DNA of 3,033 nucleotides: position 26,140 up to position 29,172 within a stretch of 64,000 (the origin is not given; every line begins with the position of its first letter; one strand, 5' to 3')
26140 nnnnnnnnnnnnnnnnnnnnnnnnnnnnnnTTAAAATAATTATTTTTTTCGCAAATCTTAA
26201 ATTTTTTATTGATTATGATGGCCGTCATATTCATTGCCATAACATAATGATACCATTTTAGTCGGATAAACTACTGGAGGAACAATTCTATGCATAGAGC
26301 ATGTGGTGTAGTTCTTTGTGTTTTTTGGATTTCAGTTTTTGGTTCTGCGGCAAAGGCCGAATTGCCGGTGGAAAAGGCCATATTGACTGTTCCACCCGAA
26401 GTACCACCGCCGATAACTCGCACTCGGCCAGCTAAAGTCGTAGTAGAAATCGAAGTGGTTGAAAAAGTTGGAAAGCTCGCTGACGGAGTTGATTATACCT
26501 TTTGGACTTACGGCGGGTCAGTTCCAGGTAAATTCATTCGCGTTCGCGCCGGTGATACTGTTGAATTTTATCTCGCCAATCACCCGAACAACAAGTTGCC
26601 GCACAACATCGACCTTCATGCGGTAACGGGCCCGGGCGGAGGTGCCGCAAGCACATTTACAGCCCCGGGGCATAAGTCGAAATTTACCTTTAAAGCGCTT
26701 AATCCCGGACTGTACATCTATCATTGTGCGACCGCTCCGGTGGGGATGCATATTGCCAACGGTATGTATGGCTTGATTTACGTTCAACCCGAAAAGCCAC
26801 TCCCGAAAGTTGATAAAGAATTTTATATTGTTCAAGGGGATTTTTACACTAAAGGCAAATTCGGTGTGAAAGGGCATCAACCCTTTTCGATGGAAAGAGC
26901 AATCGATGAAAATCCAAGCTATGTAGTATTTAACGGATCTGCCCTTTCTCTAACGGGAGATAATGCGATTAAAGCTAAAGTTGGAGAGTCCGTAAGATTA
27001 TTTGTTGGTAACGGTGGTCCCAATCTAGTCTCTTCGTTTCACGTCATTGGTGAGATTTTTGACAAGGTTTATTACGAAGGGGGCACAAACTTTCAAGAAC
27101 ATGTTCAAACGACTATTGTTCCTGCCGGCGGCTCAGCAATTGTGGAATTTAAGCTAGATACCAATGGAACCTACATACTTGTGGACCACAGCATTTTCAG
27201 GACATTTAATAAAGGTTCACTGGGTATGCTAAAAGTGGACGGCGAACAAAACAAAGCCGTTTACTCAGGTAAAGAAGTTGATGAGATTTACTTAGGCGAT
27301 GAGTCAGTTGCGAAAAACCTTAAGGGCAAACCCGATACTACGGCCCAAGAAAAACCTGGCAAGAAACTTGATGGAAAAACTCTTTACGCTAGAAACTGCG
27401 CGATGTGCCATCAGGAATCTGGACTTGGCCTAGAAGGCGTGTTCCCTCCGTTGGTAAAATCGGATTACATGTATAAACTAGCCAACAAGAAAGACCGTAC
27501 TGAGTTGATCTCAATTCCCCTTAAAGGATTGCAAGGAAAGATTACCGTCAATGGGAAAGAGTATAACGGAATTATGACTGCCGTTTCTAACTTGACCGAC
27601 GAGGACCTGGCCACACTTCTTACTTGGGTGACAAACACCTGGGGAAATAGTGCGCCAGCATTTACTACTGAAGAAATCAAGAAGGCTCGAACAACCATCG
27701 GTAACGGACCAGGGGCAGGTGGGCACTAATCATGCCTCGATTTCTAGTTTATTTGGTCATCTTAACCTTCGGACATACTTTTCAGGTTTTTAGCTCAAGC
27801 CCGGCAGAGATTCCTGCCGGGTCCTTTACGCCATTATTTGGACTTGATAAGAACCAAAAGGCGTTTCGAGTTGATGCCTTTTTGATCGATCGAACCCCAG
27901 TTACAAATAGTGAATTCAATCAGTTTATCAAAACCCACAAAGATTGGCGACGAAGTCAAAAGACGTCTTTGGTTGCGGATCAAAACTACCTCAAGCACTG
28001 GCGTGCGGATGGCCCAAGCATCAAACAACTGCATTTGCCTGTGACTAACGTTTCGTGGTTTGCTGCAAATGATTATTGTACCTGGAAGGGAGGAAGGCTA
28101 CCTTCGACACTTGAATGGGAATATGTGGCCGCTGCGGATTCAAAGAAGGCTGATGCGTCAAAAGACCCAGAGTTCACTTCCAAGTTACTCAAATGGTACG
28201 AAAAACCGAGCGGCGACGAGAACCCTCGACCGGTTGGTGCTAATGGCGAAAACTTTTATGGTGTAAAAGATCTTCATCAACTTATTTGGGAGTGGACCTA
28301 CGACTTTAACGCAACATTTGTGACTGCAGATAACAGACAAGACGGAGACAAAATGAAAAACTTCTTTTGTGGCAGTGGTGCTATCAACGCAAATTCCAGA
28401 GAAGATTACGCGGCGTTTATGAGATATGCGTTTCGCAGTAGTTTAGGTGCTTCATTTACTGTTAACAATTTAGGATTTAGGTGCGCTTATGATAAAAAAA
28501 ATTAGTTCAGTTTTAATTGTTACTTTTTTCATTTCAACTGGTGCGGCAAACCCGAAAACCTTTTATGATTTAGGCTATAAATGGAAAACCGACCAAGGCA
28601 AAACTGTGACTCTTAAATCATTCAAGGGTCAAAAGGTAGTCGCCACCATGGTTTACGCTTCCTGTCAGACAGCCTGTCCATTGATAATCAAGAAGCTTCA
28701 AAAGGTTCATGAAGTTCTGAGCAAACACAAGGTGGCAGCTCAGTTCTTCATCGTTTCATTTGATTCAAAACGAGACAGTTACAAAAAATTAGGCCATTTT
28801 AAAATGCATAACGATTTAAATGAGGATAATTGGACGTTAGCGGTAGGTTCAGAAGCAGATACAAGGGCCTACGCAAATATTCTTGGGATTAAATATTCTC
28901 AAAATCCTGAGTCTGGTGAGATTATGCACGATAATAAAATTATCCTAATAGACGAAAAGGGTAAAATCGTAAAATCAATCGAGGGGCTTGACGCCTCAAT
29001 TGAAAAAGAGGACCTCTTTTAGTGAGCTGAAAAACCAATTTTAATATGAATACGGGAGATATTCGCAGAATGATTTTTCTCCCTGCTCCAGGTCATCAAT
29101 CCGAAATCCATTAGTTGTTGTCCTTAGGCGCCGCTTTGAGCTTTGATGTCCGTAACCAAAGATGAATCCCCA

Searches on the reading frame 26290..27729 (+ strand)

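Call 12: search_protein_families(library=pfam, proteins=[window:26290-27729:+], max_evalue=0.001)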
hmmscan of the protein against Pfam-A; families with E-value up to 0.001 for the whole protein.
window:26290-27729:+ (479 aa): 5 families
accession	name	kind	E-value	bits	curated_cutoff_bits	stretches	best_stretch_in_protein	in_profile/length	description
PF07732.21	Cu-oxidase_3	-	3.8e-13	50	21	1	63-169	9-118/119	Multicopper oxidase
PF07731.20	Cu-oxidase_2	-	4.9e-11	43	20.4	1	80-168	32-136/137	Multicopper oxidase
PF00034.26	Cytochrom_C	-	1.7e-09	39.3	21.3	1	361-451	3-90/90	Cytochrome c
PF00127.26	Copper-bind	-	1.8e-06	28.7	21.2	1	82-166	18-99/99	Copper binding proteins, plastocyanin/azurin family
PF13442.11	Cytochrome_CBB3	-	3.4e-06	27.7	27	1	361-447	5-68/68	Cytochrome C oxidase, cbb3-type, subunit III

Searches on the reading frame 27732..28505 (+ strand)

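Call 12: search_protein_families(library=pfam, proteins=[window:27732-28505:+], max_evalue=0.001)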
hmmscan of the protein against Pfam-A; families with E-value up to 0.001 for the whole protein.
window:27732-28505:+ (257 aa): 1 family
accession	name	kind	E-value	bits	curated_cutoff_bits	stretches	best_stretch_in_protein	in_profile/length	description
PF03781.23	FGE-sulfatase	-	3.4e-34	119.1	23.3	1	39-252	26-254/255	Sulfatase-modifying factor enzyme 1-like domain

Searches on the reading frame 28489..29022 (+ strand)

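Call 12: search_protein_families(library=pfam, proteins=[window:28489-29022:+], max_evalue=0.001)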
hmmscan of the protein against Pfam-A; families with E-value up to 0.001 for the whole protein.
window:28489-29022:+ (177 aa): 3 families
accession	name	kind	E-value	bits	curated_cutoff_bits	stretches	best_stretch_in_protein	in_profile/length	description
PF02630.20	SCO1-SenC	-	4.6e-17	62.7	22.8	1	33-159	7-133/134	SCO1/SenC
PF08534.16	Redoxin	-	5e-07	30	26.6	1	35-166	16-134/148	Redoxin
PF00578.27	AhpC-TSA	-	5.8e-07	29.9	26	1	32-162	10-123/124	AhpC/TSA family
